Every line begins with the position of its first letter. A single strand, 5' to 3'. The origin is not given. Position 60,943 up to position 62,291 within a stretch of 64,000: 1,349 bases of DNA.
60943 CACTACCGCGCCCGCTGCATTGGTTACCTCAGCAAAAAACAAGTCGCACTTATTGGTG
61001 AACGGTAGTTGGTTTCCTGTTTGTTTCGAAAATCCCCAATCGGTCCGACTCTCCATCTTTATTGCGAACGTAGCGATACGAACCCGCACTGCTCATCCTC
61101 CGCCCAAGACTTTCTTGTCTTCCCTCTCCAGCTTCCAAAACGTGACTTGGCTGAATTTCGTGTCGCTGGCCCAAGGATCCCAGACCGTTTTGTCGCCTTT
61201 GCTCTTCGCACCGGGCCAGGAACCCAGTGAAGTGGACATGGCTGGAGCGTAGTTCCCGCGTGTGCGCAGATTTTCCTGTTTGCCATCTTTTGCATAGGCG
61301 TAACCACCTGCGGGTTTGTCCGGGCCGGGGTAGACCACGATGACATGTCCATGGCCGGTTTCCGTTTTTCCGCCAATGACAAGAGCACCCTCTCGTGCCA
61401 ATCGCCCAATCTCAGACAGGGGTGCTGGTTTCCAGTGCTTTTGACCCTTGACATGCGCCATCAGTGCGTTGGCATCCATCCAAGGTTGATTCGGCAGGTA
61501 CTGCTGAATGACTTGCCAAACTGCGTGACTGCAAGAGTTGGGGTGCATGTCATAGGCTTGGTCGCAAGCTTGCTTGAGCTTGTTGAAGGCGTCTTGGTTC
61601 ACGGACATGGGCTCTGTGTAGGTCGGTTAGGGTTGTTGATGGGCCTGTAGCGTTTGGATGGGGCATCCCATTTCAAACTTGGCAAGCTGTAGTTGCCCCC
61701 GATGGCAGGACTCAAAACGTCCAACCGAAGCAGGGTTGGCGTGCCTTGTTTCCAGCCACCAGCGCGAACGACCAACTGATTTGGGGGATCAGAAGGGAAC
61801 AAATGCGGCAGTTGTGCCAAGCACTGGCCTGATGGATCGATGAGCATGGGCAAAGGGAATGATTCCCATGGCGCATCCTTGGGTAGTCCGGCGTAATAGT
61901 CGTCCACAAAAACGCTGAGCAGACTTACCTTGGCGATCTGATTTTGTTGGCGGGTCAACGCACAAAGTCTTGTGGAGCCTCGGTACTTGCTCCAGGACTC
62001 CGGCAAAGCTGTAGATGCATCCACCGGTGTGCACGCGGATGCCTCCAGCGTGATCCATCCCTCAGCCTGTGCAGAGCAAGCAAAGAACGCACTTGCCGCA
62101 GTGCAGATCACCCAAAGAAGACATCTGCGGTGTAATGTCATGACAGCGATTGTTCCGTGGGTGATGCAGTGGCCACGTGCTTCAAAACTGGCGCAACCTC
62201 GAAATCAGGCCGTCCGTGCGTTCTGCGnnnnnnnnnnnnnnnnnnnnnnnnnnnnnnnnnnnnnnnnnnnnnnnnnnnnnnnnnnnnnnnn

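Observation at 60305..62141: Tandem pair of Tae4/CHAP-like papain-fold amidases flanked by signal-peptide proteins: candidate effector-immunity island next to folD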

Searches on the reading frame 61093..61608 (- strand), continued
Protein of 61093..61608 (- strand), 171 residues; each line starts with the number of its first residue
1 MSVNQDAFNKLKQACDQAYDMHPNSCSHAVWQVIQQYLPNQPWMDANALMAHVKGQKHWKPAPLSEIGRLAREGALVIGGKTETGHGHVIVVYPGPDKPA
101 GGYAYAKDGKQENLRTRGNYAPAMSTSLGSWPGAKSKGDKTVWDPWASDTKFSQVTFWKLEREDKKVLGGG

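Call 58: search_protein_families(library=pfam, proteins=[L048:10692-12812:+, L093:64-2157:+, L106:7323-9410:+, L047:11192-13264:+, L040:7328-7807:+, L040:7901-8410:+, L081:11700-12188:-, L041:9344-10462:+, L044:798-1844:+, L095:1411-2370:+], max_evalue=0.001)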
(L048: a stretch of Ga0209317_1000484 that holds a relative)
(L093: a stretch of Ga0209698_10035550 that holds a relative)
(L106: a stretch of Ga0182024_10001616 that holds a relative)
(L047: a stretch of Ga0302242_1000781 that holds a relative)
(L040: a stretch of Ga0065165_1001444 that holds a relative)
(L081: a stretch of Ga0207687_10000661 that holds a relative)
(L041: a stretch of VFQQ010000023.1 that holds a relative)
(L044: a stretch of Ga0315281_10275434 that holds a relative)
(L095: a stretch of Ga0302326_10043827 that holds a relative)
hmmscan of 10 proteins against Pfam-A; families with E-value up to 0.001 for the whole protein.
L048:10692-12812:+ (706 aa): 4 families
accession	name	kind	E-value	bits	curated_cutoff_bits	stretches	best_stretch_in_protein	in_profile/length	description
PF05954.17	Phage_GPD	-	1.5e-84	284.2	30.1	1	37-333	2-303/305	Phage tail baseplate hub (GPD)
PF22178.3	Gp5_trimer_C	-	2e-38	131.4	30.9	1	476-589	1-112/112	Bacteriophage T4 gp5 C-terminal trimerisation domain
PF04717.18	Phage_base_V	-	1.5e-14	54.5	23.8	1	391-457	11-73/75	Type VI secretion system/phage-baseplate injector OB domain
PF06715.18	Gp5_C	-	1.7e-08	34.5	20.4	0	552-573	2-23/24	Gp5 C-terminal repeat (3 copies)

L093:64-2157:+ (697 aa): 5 families
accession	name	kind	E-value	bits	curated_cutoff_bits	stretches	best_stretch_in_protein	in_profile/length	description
PF05954.17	Phage_GPD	-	7.6e-96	321.3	30.1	1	33-334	2-302/305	Phage tail baseplate hub (GPD)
PF22178.3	Gp5_trimer_C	-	4.3e-37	127.1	30.9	2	476-589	1-112/112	Bacteriophage T4 gp5 C-terminal trimerisation domain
PF04717.18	Phage_base_V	-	9.9e-15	55.1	23.8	1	392-459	12-75/75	Type VI secretion system/phage-baseplate injector OB domain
PF20093.5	DUF6484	-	6.1e-06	27.3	27.6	1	435-458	38-61/61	Domain of unknown function (DUF6484)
PF06715.18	Gp5_C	-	5.1e-05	23.6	20.4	0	551-573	1-23/24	Gp5 C-terminal repeat (3 copies)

L106:7323-9410:+ (695 aa): 5 families
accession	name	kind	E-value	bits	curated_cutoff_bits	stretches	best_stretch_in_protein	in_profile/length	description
PF05954.17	Phage_GPD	-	3.5e-100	335.6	30.1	1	31-333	2-303/305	Phage tail baseplate hub (GPD)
PF22178.3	Gp5_trimer_C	-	4.8e-33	114.1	30.9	1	475-588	1-112/112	Bacteriophage T4 gp5 C-terminal trimerisation domain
PF04717.18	Phage_base_V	-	8e-14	52.2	23.8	1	391-458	12-75/75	Type VI secretion system/phage-baseplate injector OB domain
PF20093.5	DUF6484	-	1.6e-05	25.9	27.6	1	434-457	38-61/61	Domain of unknown function (DUF6484)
PF06715.18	Gp5_C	-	0.00015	22.1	20.4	0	550-572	1-23/24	Gp5 C-terminal repeat (3 copies)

L047:11192-13264:+ (690 aa): 4 families
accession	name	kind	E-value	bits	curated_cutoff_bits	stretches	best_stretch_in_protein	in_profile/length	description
PF05954.17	Phage_GPD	-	1.5e-80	271.1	30.1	1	29-329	1-303/305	Phage tail baseplate hub (GPD)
PF22178.3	Gp5_trimer_C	-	1.2e-39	135.3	30.9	2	470-570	1-101/112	Bacteriophage T4 gp5 C-terminal trimerisation domain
PF06715.18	Gp5_C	-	3.6e-17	61.6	20.4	2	519-542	1-24/24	Gp5 C-terminal repeat (3 copies)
PF04717.18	Phage_base_V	-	6e-15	55.8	23.8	1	386-453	12-75/75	Type VI secretion system/phage-baseplate injector OB domain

L040:7328-7807:+ (159 aa): 1 family
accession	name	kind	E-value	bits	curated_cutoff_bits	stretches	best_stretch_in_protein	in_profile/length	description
PF05638.18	T6SS_HCP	-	5.1e-36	124.2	23.5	1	7-134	2-129/129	Type VI secretion system effector, Hcp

L040:7901-8410:+ (169 aa): 1 family
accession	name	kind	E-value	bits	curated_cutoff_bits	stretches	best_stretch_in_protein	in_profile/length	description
PF05638.18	T6SS_HCP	-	2.2e-30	106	23.5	1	26-149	5-129/129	Type VI secretion system effector, Hcp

L081:11700-12188:- (162 aa): 1 family
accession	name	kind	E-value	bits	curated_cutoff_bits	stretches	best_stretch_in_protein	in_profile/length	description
PF05638.18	T6SS_HCP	-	6.7e-48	162.7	23.5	1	5-137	1-129/129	Type VI secretion system effector, Hcp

L041:9344-10462:+ (372 aa): 0 families

L044:798-1844:+ (348 aa): 0 families

L095:1411-2370:+ (319 aa): 0 families

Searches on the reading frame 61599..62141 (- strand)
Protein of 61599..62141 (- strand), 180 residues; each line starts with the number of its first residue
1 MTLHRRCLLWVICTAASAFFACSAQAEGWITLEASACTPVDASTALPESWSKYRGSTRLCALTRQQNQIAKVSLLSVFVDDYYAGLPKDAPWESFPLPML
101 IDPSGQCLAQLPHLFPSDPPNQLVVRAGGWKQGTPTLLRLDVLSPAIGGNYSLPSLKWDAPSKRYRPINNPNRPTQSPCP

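Call 3: search_protein_families(library=pfam, proteins=[window:61599-62141:-], max_evalue=1)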
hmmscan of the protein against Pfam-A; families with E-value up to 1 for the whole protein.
window:61599-62141:- (180 aa): 0 families

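Call 4: search_protein_families(library=ncbifam, proteins=[window:61599-62141:-], max_evalue=1)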
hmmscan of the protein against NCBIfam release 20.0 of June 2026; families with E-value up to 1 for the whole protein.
window:61599-62141:- (180 aa): 0 families

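Call 8: search_solved_structures(query=window:61599-62141:-, max_evalue=10, show_alignments=2)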
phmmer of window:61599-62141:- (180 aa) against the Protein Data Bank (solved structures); distinct sequences matched with E-value up to 10: 0.

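Call 41: find_homologous_proteins(query=window:61599-62141:-, max_evalue=0.001)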
Query window:61599-62141:- (180 aa): 7 proteins with E <= 0.001 among 155 candidates.
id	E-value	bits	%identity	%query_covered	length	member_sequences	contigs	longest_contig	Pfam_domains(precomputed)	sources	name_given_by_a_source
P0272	1.5e-115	402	96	100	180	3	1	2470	-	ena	-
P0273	3.5e-94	332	81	100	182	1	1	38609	-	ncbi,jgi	jgi:hypothetical protein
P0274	1.4e-86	307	76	100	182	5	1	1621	-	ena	-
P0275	8.7e-79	282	70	92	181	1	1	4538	-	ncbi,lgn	-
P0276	3.1e-75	270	64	100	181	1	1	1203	-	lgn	-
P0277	4.9e-69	250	72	77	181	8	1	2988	-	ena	-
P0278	1.1e-66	242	65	93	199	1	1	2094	-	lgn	-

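Call 50: search_solved_structures(query=A4, max_evalue=10, show_alignments=2)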
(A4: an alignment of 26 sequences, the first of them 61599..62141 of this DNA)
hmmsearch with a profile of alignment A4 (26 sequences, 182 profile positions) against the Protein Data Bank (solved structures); distinct sequences matched with E-value up to 10: 2.
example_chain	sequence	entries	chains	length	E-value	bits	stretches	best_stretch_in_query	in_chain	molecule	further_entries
3jd5_R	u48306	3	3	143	0.23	14.3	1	22-82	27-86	28S ribosomal protein S18c, mitochondrial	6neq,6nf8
7uj3_A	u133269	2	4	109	0.3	14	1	11-89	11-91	RSV variant (construct pXCS847A) F2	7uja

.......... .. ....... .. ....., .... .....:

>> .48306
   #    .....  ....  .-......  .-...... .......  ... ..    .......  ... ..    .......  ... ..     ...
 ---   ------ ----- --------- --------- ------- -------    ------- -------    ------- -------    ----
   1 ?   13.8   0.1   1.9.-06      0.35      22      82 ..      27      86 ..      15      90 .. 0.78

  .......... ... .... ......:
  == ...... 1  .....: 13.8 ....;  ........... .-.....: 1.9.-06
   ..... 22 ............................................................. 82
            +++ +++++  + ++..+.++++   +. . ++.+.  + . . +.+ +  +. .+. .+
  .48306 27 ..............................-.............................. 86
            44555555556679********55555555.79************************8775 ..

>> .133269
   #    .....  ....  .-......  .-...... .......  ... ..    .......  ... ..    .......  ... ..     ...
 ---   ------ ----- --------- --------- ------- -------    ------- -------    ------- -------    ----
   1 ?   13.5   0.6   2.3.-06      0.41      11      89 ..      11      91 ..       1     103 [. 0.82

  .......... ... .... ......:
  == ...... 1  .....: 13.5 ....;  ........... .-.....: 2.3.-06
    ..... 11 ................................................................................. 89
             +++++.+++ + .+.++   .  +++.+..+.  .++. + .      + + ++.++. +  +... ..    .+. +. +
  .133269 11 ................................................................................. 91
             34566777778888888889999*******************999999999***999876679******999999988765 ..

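Call 59: find_encoding_contigs(protein=P0273, flank=10000, max_places=2)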
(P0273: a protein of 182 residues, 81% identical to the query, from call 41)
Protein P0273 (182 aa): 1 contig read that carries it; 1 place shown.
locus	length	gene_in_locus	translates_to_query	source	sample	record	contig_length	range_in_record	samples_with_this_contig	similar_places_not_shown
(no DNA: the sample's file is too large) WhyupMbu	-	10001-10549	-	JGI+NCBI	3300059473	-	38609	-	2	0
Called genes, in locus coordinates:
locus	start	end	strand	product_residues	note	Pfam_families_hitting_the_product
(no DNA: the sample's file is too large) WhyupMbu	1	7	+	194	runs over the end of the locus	-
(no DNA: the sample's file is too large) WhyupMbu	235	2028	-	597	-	PF00364:Biotin_lipoyl, PF25984:BSH_YknX (faint), PF01134:GIDA (weak), PF07992:Pyr_redox_2, PF12831:FAD_oxidored, PF00070:Pyr_redox, PF02852:Pyr_redox_dim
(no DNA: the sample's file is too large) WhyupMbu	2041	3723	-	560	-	PF00364:Biotin_lipoyl, PF05896:NQRA_N (faint), PF25917:BSH_RND (faint), PF25919:BSH_CusB (faint), PF25984:BSH_YknX (faint), PF00364:Biotin_lipoyl, PF02817:E3_binding, PF00198:2-oxoacid_dh, +2 more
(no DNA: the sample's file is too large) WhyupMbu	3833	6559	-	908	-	PF28598:PDH_E1_N, PF00456:Transketolase_N, PF17831:PDH_E1_M, PF22613:Transketolase_C_1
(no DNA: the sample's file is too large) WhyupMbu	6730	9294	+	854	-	PF00989:PAS, PF08448:PAS_4, PF13188:PAS_8 (weak), PF13426:PAS_9, PF08447:PAS_3 (weak), PF00512:HisKA, PF02518:HATPase_c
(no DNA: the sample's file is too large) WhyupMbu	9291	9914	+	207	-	PF00072:Response_reg, PF08281:Sigma70_r4_2 (faint), PF00196:GerE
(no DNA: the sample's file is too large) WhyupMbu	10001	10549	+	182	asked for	-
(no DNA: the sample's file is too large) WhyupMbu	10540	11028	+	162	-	-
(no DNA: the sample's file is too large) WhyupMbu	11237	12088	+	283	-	PF00763:THF_DHG_CYH, PF02882:THF_DHG_CYH_C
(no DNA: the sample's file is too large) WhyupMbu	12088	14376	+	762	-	PF19310:TOP_N, PF01432:Peptidase_M3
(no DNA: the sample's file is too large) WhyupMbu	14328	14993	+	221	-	PF00462:Glutaredoxin, PF13417:GST_N_3 (weak)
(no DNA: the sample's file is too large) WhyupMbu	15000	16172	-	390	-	PF07690:MFS_1, PF12832:MFS_1_like, PF07690:MFS_1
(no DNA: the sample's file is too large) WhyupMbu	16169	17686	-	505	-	PF02646:RmuC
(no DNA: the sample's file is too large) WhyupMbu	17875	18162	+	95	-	-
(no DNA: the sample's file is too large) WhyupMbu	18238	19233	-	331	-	PF00389:2-Hacid_dh, PF02826:2-Hacid_dh_C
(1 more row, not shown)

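Call 60: predict_structure(alignment_id=A5)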
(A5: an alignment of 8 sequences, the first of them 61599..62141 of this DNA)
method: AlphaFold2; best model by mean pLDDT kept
length: 180 residues; sequences in the alignment: 8
mean_pLDDT: 60.4   pTM: 0.51
mean pLDDT of the five models: 60.4, 59.3, 58.0, 55.1, 54.7
residues with pLDDT >= 90: 0; 70-90: 43; 50-70: 95; < 50: 42
segments of 3 or more residues with pLDDT < 50: 1-3, 12-27, 68-73, 75-82, 172-175
pLDDT, mean of each block of 10 residues (from residue 1): 48 45 51 69 63 65 56 46 55 64 68 59 71 74 60 74 71 49
secondary structure, 60 per line:
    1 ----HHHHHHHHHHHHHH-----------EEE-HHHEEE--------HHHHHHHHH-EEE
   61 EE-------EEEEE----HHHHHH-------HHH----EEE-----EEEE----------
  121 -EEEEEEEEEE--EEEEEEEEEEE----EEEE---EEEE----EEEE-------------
elements in order: H5-18 E30-32 E37-39 H48-56 E58-62 E70-74 H79-84 E99-101 E107-110 E122-131 E134-144 E149-152 E156-159 E164-167

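Call 63: fold_search(model_id=the predicted structure, library=pdb)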
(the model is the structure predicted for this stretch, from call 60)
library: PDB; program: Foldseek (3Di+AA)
matches with E <= 10: 245; with E <= 0.001: 0
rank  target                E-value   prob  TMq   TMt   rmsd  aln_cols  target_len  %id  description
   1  6n9w_D                5.6e-01  0.47  0.19  0.14   4.0        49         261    8  Structure of bacteriophage T7 lagging-strand DNA polymerase (D5A/E7A) and gp4 (helicase/primase) bound to DNA includin (released 2019-03-06)
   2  4r8o_A                8.4e-01  0.14  0.13  0.22  14.4        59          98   12  Crystal structure of a DUF3836 family protein (BVU_1206) from Bacteroides vulgatus ATCC 8482 at 2.50 A resolution (released 2014-09-17)
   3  4tv4_A                8.4e-01  0.04  0.16  0.19  18.1       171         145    7  Crystal structure of a Putative uncharacterized protein from Burkholderia pseudomallei (released 2014-07-30)
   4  8yun_B                8.4e-01  0.04  0.16  0.19  17.6       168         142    7  The crystal structure of HNBP001-HCP (released 2025-07-02)
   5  5ikn_G                9.4e-01  0.33  0.16  0.07   4.0        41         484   17  Crystal Structure of the T7 Replisome in the Absence of DNA (released 2016-12-07)
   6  6n9v_B                9.4e-01  0.30  0.16  0.11   4.0        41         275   17  Structure of bacteriophage T7 lagging-strand DNA polymerase (D5A/E7A) and gp4 (helicase/primase) bound to DNA includin (released 2019-03-06)
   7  5xhh_C                9.4e-01  0.04  0.15  0.18  17.2       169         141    8  crystal structure of Hcp1 from Salmonella typhimurium (released 2018-03-07)
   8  8yun_F                9.9e-01  0.04  0.16  0.19  18.0       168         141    7  The crystal structure of HNBP001-HCP (released 2025-07-02)
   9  6n7i_E                1.0e+00  0.30  0.16  0.12   3.7        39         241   18  Structure of bacteriophage T7 E343Q mutant gp4 helicase-primase in complex with ssDNA, dTTP, AC dinucleotide and CTP ( (released 2019-03-06)
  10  6n7v_F                1.0e+00  0.28  0.16  0.12   3.7        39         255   18  Structure of bacteriophage T7 gp4 (helicase-primase, E343Q mutant) in complex with ssDNA, dTTP, AC dinucleotide, and C (released 2019-03-06)
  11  6n9v_D                1.1e+00  0.35  0.20  0.14   3.9        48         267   10  Structure of bacteriophage T7 lagging-strand DNA polymerase (D5A/E7A) and gp4 (helicase/primase) bound to DNA includin (released 2019-03-06)
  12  6n9v_E                1.2e+00  0.30  0.19  0.08   3.8        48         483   14  Structure of bacteriophage T7 lagging-strand DNA polymerase (D5A/E7A) and gp4 (helicase/primase) bound to DNA includin (released 2019-03-06)
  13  6n7i_B                1.2e+00  0.25  0.16  0.11   3.9        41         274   17  Structure of bacteriophage T7 E343Q mutant gp4 helicase-primase in complex with ssDNA, dTTP, AC dinucleotide and CTP ( (released 2019-03-06)
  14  6n9x_B                1.2e+00  0.25  0.17  0.07   3.9        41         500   17  Structure of bacteriophage T7 lagging-strand DNA polymerase (D5A/E7A) and gp4 (helicase/primase) bound to DNA includin (released 2019-03-06)
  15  1e0j_A                1.3e+00  0.30  0.16  0.10   3.6        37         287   14  gp4d helicase from phage T7 ADPNP complex (released 2000-06-09)
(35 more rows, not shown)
